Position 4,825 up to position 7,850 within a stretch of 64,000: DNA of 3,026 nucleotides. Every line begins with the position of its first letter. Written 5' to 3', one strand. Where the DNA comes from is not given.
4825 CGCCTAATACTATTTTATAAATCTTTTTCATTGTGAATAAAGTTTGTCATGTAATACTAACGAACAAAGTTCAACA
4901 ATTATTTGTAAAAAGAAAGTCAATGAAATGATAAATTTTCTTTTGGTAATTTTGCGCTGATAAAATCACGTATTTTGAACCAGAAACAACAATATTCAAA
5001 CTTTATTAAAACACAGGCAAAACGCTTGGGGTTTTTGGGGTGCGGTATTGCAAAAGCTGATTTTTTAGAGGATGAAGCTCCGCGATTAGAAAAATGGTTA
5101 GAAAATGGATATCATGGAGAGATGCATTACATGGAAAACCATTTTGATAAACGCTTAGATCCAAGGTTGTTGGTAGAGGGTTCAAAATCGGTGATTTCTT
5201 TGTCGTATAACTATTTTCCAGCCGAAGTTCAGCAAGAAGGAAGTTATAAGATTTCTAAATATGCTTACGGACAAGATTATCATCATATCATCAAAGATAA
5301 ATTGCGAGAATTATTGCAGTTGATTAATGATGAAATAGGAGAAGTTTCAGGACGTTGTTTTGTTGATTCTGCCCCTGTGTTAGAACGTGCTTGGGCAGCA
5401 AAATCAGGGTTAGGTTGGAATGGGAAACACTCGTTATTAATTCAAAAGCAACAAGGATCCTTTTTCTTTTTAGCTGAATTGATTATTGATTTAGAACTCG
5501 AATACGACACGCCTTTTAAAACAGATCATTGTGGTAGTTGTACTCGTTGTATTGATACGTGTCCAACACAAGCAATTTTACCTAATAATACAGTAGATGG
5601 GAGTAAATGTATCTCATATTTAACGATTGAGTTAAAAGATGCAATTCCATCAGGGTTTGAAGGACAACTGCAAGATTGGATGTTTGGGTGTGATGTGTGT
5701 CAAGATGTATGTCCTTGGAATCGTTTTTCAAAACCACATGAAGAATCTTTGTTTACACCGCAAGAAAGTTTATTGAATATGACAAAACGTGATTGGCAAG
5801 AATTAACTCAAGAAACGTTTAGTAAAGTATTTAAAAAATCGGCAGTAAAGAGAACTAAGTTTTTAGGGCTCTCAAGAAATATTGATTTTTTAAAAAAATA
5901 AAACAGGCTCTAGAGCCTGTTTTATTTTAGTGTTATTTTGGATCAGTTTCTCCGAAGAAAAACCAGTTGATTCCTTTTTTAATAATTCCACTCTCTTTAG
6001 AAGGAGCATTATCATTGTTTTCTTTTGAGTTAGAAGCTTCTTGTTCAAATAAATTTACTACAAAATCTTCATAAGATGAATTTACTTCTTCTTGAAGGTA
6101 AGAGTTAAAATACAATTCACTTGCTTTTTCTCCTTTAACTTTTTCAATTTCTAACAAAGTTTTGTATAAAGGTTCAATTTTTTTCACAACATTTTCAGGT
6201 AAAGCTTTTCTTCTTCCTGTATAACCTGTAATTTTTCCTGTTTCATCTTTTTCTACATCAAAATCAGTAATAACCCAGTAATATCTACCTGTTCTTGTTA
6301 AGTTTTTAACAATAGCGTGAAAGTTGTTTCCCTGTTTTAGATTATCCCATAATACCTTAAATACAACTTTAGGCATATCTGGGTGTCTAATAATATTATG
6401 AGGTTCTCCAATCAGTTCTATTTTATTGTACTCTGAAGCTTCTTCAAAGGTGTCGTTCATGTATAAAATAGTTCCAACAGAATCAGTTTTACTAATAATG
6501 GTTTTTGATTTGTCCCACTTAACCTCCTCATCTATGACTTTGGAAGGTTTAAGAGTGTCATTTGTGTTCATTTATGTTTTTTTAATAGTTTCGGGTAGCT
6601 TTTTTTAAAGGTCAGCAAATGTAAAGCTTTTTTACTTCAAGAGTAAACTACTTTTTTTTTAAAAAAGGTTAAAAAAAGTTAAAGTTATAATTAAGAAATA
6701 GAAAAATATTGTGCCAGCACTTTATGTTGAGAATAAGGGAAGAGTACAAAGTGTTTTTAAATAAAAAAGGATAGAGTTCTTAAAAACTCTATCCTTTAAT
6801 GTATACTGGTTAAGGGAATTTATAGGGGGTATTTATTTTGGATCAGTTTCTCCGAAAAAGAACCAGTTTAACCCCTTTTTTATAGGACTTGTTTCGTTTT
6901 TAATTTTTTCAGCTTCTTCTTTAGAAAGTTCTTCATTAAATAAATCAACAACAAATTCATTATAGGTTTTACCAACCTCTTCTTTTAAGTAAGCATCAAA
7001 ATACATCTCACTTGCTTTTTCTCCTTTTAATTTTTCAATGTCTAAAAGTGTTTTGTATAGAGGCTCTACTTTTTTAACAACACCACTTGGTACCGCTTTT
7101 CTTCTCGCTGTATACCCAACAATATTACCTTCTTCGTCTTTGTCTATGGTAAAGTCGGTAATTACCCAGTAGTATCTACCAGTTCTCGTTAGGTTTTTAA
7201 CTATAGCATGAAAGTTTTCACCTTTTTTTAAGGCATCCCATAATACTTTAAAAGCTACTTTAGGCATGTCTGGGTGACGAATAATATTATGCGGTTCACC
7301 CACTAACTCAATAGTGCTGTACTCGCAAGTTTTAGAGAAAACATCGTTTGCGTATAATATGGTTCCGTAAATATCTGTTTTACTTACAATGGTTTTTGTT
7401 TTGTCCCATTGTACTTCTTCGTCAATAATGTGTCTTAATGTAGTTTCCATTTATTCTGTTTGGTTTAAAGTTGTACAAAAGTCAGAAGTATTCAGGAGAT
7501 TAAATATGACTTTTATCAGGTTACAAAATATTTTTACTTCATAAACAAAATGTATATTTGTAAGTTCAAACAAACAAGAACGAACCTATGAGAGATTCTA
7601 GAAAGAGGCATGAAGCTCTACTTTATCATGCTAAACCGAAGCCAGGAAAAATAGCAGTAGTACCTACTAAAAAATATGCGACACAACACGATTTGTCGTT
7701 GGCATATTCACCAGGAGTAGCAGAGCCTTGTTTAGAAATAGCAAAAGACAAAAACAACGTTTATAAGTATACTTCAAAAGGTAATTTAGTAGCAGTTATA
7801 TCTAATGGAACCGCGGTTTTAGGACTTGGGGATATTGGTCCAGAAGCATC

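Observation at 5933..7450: Tandem stand-alone Aer-type PAS sensors with an invariant C-terminal tail and no output domain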

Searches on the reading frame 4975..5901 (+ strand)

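Call 14: search_protein_families(library=pfam, proteins=[window:4975-5901:+], max_evalue=0.00001)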
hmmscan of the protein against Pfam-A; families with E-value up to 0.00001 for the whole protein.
window:4975-5901:+ (308 aa): 3 families
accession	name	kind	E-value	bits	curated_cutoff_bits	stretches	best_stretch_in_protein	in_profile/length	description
PF13484.11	Fer4_16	-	3e-22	79.6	30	1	185-249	1-66/66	4Fe-4S double cluster binding domain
PF08331.15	QueG_DUF1730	-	9.5e-22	77.2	25.1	1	60-132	1-77/77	Epoxyqueuosine reductase QueG, DUF1730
PF25160.1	LdpA_Fe-S-bd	-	4.3e-06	26.9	27.6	0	183-201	25-43/49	LdpA Fe-S cluster-binding domain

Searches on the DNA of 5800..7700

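Call 82: search_rna_families(source=window, start=5800, end=7700, threshold=evalue, max_evalue=1)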
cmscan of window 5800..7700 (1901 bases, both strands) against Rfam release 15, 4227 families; matches with E-value up to 1: 10.
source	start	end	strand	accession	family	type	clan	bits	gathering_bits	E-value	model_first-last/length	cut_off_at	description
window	5844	5943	-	RF02434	SpF39_sRNA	Gene; sRNA;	-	34.1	60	0.041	1-109/109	no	Streptococcus sRNA SpF39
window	5878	5931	+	RF02064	STnc370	Gene; sRNA;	-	30.5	54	0.13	1-71/71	no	Enterobacterial sRNA STnc370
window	5892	5976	-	RF02064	STnc370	Gene; sRNA;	-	27.5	54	0.55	1-71/71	no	Enterobacterial sRNA STnc370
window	5843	5923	+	RF02397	sau-5971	Gene; sRNA;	-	25.9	90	0.077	1-96/96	no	Staphylococcus sRNA sau-5971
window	7284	7428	+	RF01488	rli49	Gene; sRNA;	-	21.7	40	0.48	1-163/163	no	Listeria sRNA rli49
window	6719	6799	+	RF02728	HrrF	Gene; sRNA;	-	21.7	77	0.65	1-116/116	no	Haemophilus regulatory RNA responsive to iron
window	5895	5928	+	RF00744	mir-361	Gene; miRNA;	-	21.2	70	0.26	1-71/71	no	mir-361 microRNA precursor family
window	5851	5934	+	RF00558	L20_leader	Cis-reg; leader;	-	20.2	58.7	0.6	1-127/127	no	Ribosomal protein L20 leader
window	5896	5927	-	RF04120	MIR5998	Gene; miRNA;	-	18.3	180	0.64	1-173/173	no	MIR5998 microRNA precursor family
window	5896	5927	+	RF04120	MIR5998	Gene; miRNA;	-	18.3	180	0.64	1-173/173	no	MIR5998 microRNA precursor family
